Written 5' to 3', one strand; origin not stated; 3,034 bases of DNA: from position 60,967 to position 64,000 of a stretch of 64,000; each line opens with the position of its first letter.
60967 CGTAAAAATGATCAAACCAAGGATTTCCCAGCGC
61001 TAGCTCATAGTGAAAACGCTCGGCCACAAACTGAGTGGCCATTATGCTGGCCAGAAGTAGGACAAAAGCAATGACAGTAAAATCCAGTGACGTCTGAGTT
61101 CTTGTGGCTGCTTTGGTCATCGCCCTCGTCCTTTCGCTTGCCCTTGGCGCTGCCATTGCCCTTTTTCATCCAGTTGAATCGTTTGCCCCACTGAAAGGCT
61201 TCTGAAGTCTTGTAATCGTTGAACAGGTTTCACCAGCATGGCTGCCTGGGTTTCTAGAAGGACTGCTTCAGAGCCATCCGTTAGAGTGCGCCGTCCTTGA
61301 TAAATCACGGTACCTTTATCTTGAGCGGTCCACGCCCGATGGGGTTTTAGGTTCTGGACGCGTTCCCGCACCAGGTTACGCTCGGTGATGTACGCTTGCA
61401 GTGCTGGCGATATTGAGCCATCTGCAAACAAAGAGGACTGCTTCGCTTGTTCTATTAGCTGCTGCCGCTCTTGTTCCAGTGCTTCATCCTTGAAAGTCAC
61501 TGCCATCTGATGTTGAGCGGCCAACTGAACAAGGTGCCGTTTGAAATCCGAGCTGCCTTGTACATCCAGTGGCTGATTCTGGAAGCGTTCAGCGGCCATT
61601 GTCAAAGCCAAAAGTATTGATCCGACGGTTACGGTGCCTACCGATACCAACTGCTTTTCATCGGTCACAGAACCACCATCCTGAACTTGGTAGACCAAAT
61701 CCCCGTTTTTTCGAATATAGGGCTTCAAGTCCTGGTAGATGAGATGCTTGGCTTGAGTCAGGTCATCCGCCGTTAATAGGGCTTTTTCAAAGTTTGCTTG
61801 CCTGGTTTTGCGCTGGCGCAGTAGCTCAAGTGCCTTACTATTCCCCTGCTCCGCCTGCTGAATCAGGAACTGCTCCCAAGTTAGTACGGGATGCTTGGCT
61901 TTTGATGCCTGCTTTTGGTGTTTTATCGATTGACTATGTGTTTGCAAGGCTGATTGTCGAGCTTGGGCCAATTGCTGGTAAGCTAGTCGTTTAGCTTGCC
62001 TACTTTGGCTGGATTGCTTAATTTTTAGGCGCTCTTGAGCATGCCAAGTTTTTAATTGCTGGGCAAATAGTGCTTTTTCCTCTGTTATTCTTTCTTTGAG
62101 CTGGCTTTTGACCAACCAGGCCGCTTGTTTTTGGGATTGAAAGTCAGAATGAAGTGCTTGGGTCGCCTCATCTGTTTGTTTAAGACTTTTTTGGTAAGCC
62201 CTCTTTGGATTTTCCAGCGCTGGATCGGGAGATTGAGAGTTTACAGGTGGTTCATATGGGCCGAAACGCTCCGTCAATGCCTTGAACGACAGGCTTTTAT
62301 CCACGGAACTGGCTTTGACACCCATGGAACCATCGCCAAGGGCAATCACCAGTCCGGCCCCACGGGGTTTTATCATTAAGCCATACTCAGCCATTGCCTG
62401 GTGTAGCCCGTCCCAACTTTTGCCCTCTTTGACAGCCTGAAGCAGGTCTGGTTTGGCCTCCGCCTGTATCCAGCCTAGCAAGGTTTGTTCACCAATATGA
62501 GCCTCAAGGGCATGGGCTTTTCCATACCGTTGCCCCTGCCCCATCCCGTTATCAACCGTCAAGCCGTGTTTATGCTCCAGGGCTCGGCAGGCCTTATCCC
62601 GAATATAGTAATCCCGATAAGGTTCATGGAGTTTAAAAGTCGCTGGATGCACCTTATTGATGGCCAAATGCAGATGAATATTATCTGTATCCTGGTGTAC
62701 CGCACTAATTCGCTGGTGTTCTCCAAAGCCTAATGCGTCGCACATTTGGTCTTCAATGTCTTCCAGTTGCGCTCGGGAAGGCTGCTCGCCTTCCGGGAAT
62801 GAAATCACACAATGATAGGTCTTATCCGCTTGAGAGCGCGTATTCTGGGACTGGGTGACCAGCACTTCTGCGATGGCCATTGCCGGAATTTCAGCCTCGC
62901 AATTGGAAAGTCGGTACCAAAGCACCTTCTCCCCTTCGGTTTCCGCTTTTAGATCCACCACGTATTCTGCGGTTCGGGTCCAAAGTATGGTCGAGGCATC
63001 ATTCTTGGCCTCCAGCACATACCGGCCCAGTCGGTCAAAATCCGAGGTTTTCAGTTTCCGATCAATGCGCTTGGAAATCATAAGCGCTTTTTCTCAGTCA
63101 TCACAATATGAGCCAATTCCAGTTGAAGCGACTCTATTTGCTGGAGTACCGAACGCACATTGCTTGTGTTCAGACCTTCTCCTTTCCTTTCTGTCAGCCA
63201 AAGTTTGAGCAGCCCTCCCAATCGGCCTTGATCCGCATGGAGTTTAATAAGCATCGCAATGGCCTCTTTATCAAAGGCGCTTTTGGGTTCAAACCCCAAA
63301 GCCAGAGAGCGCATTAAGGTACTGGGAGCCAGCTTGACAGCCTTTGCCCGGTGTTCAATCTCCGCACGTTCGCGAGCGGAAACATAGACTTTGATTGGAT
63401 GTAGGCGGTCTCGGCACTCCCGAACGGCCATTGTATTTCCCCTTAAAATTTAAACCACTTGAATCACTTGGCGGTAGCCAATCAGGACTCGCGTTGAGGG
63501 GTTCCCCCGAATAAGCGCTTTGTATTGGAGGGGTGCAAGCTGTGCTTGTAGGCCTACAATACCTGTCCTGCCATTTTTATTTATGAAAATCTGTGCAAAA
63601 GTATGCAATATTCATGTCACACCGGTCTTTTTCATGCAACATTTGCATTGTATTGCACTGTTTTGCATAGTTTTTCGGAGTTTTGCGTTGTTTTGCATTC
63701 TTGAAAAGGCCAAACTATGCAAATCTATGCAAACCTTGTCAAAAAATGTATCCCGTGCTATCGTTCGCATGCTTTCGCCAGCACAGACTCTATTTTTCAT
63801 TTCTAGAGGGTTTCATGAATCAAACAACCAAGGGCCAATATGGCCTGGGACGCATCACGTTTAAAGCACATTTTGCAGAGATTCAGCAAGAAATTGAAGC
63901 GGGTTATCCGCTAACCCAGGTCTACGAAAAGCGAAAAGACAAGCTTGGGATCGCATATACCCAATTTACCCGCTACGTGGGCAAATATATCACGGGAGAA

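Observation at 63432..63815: IncP-like oriT: nic-site motif plus about ten phased TGCA-core repeats between traJ-like and traK-position genes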

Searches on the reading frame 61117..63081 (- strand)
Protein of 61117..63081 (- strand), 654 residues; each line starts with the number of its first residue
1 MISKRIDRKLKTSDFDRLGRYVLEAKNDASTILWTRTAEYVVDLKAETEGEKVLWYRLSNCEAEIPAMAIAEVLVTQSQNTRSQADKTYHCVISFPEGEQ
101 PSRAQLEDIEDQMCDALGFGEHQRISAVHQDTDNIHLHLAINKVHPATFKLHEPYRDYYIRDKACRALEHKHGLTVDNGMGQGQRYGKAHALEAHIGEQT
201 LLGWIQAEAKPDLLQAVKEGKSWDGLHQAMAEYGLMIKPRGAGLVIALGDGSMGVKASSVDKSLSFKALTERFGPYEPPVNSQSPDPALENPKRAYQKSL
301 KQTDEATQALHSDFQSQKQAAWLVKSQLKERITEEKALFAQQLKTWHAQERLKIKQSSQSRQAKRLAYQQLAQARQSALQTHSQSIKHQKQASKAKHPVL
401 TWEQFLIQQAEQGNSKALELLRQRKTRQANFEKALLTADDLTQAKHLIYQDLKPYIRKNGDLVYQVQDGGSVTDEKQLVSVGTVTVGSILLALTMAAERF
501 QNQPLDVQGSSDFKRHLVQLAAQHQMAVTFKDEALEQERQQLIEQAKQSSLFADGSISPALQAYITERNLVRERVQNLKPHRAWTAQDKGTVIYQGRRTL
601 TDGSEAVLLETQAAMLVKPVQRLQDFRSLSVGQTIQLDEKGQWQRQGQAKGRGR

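Call 8: search_protein_families(library=pfam, proteins=[window:61117-63081:-], max_evalue=0.01)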
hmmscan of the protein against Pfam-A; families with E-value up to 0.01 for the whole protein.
window:61117-63081:- (654 aa): 4 families
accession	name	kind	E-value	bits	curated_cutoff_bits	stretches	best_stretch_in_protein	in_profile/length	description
PF03432.20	Relaxase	-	2.8e-33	115.4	24.6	1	50-174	7-132/132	MobA/VirD2-like, nuclease domain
PF22863.1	TraI_middle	-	5.7e-21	74.9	27.6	1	187-278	2-88/89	TraI-like middle domain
PF18821.6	LPD7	-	1.6e-16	60.5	27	1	451-542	2-91/92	Large polyvalent protein-associated domain 7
PF22287.2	TraI-like_C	-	4.2e-12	46.3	28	1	560-642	1-83/85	TraI-like C-terminal domain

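Call 9: search_protein_families(library=ncbifam, proteins=[window:61117-63081:-], max_evalue=0.01)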
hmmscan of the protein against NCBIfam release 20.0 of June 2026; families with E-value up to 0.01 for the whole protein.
window:61117-63081:- (654 aa): 3 families
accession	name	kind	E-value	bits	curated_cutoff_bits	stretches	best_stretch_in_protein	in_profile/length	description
NF041893.1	TraI_MobP_relax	equivalog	5.7e-137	457.7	250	1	1-500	1-501/502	TraI/MobA(P) family conjugative relaxase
NF041325.1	Bacteroid_MobB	subfamily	0.00033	19.8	400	1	101-176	79-153/420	conjugal transfer protein MobB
NF041498.2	MobP2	subfamily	0.0036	17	200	1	125-147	146-168/335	MobP2 family relaxase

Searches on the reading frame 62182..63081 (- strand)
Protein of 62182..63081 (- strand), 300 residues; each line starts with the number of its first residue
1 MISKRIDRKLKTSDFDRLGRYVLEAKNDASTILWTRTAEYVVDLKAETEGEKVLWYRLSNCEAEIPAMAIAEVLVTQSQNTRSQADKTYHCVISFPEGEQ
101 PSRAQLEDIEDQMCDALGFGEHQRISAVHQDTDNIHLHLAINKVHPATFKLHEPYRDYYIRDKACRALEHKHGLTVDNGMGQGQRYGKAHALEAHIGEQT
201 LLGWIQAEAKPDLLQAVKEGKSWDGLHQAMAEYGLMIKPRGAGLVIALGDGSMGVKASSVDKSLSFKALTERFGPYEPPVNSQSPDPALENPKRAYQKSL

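Call 16: find_related_loci(query=window:62182-63081:-, collection=genome_contigs, flank=3000)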
Query window:62182-63081:- (300 aa) in genome_contigs; peptide patterns used: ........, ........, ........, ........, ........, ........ (x = any residue, [..] = any of these).
60 stretches matched a pattern; 9 encode a relative of the query (tblastn E <= 1e-3); 8 distinct loci.
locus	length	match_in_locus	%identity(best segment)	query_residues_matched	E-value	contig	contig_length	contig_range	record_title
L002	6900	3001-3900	88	1-300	0e+0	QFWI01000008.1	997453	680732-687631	MAG: Vampirovibrio chlorellavorus isolate Vc_AZ_2 Contig8, whole genome shotgun sequence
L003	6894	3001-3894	88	1-298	0e+0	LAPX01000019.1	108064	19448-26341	Vampirovibrio chlorellavorus isolate NCIMB 11383 contig_19, whole genome shotgun sequence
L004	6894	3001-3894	88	1-298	0e+0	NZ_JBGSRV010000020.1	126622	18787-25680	MAG: Vampirovibrio sp. isolate JTS-AC367 k141_1580013, whole genome shotgun sequence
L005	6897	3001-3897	95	1-299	0e+0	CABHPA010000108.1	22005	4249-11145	MAG: Candidatus Melainabacteria bacterium isolate Melainabacteria_sp_nbed3b74 genome assembly, contig: NODE_5858_length_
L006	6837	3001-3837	75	1-279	8e-151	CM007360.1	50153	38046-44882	Vampirovibrio chlorellavorus isolate NCIMB 11383 plasmid unnamed 2, complete sequence, whole genome shotgun sequence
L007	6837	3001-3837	75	1-279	3e-150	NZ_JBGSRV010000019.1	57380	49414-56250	MAG: Vampirovibrio sp. isolate JTS-AC367 k141_4181543, whole genome shotgun sequence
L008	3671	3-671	67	72-297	7e-102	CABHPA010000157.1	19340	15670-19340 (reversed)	MAG: Candidatus Melainabacteria bacterium isolate Melainabacteria_sp_nbed3b74 genome assembly, contig: NODE_6838_length_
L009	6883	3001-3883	64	1-297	7e-87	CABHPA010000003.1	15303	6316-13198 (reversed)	MAG: Candidatus Melainabacteria bacterium isolate Melainabacteria_sp_nbed3b74 genome assembly, contig: NODE_9064_length_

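Call 72: search_protein_families(library=pfam, proteins=[L003:1184-1909:-, L003:748-1179:-, L003:1940-2275:-, L003:188-658:+], max_evalue=0.01)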
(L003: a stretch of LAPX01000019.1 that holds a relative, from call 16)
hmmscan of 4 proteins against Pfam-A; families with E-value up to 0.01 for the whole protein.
L003:1184-1909:- (241 aa): 7 families
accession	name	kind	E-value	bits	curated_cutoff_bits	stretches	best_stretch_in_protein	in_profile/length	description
PF01656.29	CbiA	-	9.4e-09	35.7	25.4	1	7-152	3-79/125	CobQ/CobB/MinD/ParA nucleotide binding domain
PF02374.21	ArsA_ATPase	-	6.7e-06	26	24.3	1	6-42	4-40/305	Anion-transporting ATPase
PF13614.12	AAA_31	-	8.2e-06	26.3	27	1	7-53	6-54/177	AAA domain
PF10609.15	ParA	-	2e-05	24.6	27.1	1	2-42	3-43/246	NUBPL iron-transfer P-loop NTPase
PF06414.18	Zeta_toxin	-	0.00033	20.6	22.3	1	6-52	19-64/199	Zeta toxin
PF13401.12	AAA_22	-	0.003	18.3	27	1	7-131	9-129/130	AAA domain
PF20720.3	nSTAND3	-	0.0045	17.1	27.2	0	5-40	19-53/155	Novel STAND NTPase 3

L003:748-1179:- (143 aa): 1 family
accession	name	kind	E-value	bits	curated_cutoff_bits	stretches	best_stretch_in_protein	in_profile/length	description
PF11657.13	Activator-TraM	-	4.9e-05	23.8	24.4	1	7-102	7-106/142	Transcriptional activator TraM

L003:1940-2275:- (111 aa): 1 family
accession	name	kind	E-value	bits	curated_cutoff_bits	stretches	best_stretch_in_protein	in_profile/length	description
PF17273.7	DUF5338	-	1.9e-05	25.1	25.9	1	4-58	13-69/69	Family of unknown function (DUF5338)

L003:188-658:+ (156 aa): 1 family
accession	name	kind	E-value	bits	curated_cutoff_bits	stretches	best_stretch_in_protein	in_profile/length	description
PF00565.23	SNase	-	3.5e-10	40.7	21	1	48-144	2-107/107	Staphylococcal nuclease homologue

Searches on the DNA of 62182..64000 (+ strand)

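Call 7: search_dna_similar(query=window:63000-64000:+, collection=plasmids, mode=distant, max_rows=30)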
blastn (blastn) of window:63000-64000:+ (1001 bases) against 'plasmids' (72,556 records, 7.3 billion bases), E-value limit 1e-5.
No match.

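Call 86: search_rna_families(source=window, start=63000, end=64000, threshold=evalue, max_evalue=1)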
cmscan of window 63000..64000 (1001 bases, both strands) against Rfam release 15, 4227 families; matches with E-value up to 1: 6.
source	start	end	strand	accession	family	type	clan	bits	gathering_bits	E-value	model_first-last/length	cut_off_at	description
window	63476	63573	-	RF01760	traJ-II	Cis-reg;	-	50.7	40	2.3e-08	1-104/104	no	traJ-II RNA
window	63671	63746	+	RF00245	mir-19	Gene; miRNA;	CL00110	25.4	50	0.028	1-79/79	no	mir-19 microRNA precursor family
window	63655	63741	+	RF03323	mir-3613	Gene; miRNA;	-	22.2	91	0.066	1-86/86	no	mir-3613 microRNA precursor family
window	63658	63730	+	RF03272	mir-2187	Gene; miRNA;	-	21.8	67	0.46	1-62/62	no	mir-2187 microRNA precursor family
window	63652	63740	+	RF03573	mir-1954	Gene; miRNA;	-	20.9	99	0.12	1-82/82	no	mir-1954 microRNA precursor family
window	63671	63746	-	RF00245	mir-19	Gene; miRNA;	CL00110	19.4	50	0.97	1-79/79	no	mir-19 microRNA precursor family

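Call 88: search_rna_families(source=window, start=63400, end=63650, threshold=gathering, show_alignments=1)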
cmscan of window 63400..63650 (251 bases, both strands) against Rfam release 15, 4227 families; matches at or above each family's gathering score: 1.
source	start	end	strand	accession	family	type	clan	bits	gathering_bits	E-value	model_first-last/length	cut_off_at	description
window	63476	63573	-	RF01760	traJ-II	Cis-reg;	-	50.7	40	5.8e-09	1-104/104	no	traJ-II RNA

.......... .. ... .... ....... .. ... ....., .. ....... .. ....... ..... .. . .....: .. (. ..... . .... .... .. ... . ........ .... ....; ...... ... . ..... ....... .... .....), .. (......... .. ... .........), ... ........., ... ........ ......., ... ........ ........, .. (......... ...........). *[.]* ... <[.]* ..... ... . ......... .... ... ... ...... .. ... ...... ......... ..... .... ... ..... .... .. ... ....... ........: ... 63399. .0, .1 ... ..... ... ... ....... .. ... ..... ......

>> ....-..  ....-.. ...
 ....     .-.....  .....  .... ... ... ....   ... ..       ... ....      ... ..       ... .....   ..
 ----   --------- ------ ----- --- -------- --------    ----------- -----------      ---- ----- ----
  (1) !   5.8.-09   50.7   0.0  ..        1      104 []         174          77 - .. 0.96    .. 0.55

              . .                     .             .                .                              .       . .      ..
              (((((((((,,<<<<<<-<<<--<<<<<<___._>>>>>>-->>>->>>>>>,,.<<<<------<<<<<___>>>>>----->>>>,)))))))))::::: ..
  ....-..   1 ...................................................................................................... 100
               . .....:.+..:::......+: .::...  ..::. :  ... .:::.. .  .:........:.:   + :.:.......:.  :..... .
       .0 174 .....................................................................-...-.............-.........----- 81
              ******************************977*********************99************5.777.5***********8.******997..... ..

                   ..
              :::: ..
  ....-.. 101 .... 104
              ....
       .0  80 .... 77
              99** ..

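Call 89: search_rna_families(sources=[L001, L010, L002, L003, L004, L005, L006, L007, L009, L011, L012, L013, L014, L015, L016, L017], threshold=gathering)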
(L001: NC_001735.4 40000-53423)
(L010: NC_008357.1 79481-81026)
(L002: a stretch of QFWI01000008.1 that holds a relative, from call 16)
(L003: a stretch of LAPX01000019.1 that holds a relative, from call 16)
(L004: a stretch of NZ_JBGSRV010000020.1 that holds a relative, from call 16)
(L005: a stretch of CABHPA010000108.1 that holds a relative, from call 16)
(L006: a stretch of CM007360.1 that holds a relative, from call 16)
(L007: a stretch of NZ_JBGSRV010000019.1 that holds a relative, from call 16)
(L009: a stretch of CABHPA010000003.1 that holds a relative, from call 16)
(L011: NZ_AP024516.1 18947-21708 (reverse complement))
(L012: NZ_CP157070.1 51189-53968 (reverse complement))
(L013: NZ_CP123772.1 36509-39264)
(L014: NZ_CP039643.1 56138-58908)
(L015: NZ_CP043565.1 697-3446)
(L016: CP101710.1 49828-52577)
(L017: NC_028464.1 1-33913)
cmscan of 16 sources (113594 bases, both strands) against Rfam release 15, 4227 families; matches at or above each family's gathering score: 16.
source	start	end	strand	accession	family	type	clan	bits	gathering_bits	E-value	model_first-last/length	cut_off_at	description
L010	707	810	-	RF01760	traJ-II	Cis-reg;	-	112.6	40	2.2e-21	1-104/104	no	traJ-II RNA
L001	11486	11589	-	RF01760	traJ-II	Cis-reg;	-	111.7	40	3.7e-21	1-104/104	no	traJ-II RNA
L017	30769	30835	+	RF02912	AAC_AAD_leader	Cis-reg;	-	80.7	56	2.7e-15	1-75/75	no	putative aminoglycoside riboswitch / attI site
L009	2503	2604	+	RF01760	traJ-II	Cis-reg;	-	80.4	40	1.5e-13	1-104/104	no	traJ-II RNA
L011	1023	1122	-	RF01760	traJ-II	Cis-reg;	-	74.9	40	3.4e-12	1-104/104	no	traJ-II RNA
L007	2495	2597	+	RF01760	traJ-II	Cis-reg;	-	73.5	40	7.3e-12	1-104/104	no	traJ-II RNA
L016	953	1051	-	RF01760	traJ-II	Cis-reg;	-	67.9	40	1.6e-10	1-104/104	no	traJ-II RNA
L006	2495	2597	+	RF01760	traJ-II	Cis-reg;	-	65.6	40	6.2e-10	1-104/104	no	traJ-II RNA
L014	976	1079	-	RF01760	traJ-II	Cis-reg;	-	65.1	40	7.9e-10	1-104/104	no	traJ-II RNA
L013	998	1098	-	RF01760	traJ-II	Cis-reg;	-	62.7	40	3.1e-09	1-104/104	no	traJ-II RNA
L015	1001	1099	-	RF01760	traJ-II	Cis-reg;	-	60.4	40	1.1e-08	1-104/104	no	traJ-II RNA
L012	1002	1099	-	RF01760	traJ-II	Cis-reg;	-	58.6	40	3e-08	1-104/104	no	traJ-II RNA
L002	2509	2606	+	RF01760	traJ-II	Cis-reg;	-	52.3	40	1e-06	1-104/104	no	traJ-II RNA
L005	2509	2606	+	RF01760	traJ-II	Cis-reg;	-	50.9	40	2.3e-06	1-104/104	no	traJ-II RNA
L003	2508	2607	+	RF01760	traJ-II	Cis-reg;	-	46.3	40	3.1e-05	1-104/104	no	traJ-II RNA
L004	2508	2607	+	RF01760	traJ-II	Cis-reg;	-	46.3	40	3.1e-05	1-104/104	no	traJ-II RNA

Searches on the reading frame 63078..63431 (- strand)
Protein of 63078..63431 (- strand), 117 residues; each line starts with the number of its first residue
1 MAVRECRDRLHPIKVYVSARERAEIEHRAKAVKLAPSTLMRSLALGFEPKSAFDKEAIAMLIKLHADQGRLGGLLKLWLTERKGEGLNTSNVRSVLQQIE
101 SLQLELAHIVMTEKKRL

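Call 8: search_protein_families(library=pfam, proteins=[window:63078-63431:-], max_evalue=0.01)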
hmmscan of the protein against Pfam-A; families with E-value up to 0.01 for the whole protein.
window:63078-63431:- (117 aa): 1 family
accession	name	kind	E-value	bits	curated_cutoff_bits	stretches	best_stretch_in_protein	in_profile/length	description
PF21983.2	NikA-like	-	2.5e-14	53.6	27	1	8-81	2-71/72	Mobilization protein NikA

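Call 9: search_protein_families(library=ncbifam, proteins=[window:63078-63431:-], max_evalue=0.01)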
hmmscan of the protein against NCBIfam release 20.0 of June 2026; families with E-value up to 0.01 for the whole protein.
window:63078-63431:- (117 aa): 3 families
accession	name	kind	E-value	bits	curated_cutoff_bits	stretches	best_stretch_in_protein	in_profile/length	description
NF010451.0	PRK13877.1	equivalog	2.4e-24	86.1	134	1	5-111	8-115/124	conjugal transfer transcriptional regulator TraJ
NF041264.1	MobA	equivalog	8.5e-07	29.4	80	1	13-101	7-86/91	plasmid mobilization protein MobA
NF041418.1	MbpA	equivalog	1.7e-05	24.6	90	1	13-71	5-63/93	mobilization protein MbpA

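Call 11: search_dna_similar(query=window:63078-63431:-, collection=plasmids, mode=protein, max_rows=40, max_evalue=0.001)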
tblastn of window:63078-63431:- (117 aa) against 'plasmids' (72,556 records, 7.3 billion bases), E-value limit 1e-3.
Records with a match: 216; places in all: 221; records where one place covers at least 80% of the query: 184.
Best place of each record, by identity: <60% 216.
By first word of the organism name: Neisseria 52; Escherichia 43; Acinetobacter 25; Campylobacter 15; Pseudomonas 12; uncultured 9; Klebsiella 8; Citrobacter 6; Nitrosomonas 3; Providencia 3; and 28 more.
By predicted mobility (MOB-suite, as given by PLSDB): conjugative 123; mobilizable 51; non-mobilizable 42.
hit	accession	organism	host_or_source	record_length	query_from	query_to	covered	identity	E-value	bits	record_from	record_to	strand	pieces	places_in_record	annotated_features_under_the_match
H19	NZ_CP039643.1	Azospirillum sp. TSA2s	Soil,rice paddy soil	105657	5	110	91%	47.2%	1e-13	72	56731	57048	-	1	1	hypothetical protein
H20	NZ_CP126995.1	Acidisoma sp. PAMC 29798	cell culture,lichen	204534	12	110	85%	50.5%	8e-10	61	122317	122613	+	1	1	conjugal transfer protein TraJ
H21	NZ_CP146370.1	Brevundimonas olei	Verticillium dahliae,cell ...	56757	5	103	85%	46.5%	5e-18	85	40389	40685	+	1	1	conjugal transfer protein TraJ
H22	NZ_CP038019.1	Eikenella exigua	Homo sapiens,brain abscess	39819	13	110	84%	45.2%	9e-16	78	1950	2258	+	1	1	conjugal transfer protein TraJ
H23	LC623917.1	uncultured bacterium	-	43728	7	110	89%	42.2%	1e-7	55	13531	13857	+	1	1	hypothetical protein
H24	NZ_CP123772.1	Pseudomonas viciae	Whole organism,agricultural soil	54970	7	103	83%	44.3%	4e-6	51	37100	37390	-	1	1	CopG family transcriptional regulator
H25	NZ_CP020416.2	Neisseria gonorrhoeae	ATCC strain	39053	6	114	93%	38.6%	5e-15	76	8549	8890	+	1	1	conjugal transfer protein TraJ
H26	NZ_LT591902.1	Neisseria gonorrhoeae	-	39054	6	114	93%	38.6%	5e-15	76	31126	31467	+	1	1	conjugal transfer protein TraJ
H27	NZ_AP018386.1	Neisseria gonorrhoeae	Homo sapiens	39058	6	114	93%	38.6%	5e-15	76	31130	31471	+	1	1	conjugal transfer protein TraJ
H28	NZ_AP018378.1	Neisseria gonorrhoeae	Homo sapiens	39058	6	114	93%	38.6%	5e-15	76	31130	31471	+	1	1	conjugal transfer protein TraJ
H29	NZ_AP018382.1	Neisseria gonorrhoeae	Homo sapiens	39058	6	114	93%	38.6%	5e-15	76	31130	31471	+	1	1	conjugal transfer protein TraJ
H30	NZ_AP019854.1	Neisseria gonorrhoeae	-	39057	6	114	93%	38.6%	5e-15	76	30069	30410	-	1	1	conjugal transfer protein TraJ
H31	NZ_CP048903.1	Neisseria gonorrhoeae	Homo sapiens,urine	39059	6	114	93%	38.6%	5e-15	76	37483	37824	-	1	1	conjugal transfer protein TraJ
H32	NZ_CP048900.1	Neisseria gonorrhoeae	Homo sapiens,urine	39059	6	114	93%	38.6%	5e-15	76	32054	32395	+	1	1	conjugal transfer protein TraJ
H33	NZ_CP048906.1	Neisseria gonorrhoeae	Homo sapiens,urine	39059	6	114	93%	38.6%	5e-15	76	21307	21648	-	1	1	conjugal transfer protein TraJ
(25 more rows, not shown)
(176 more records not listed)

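Call 67: find_encoding_contigs(protein=window:63078-63431:-, flank=2500, max_places=6)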
Protein window:63078-63431:- (117 aa): no gene with exactly this product is on record in the collection.
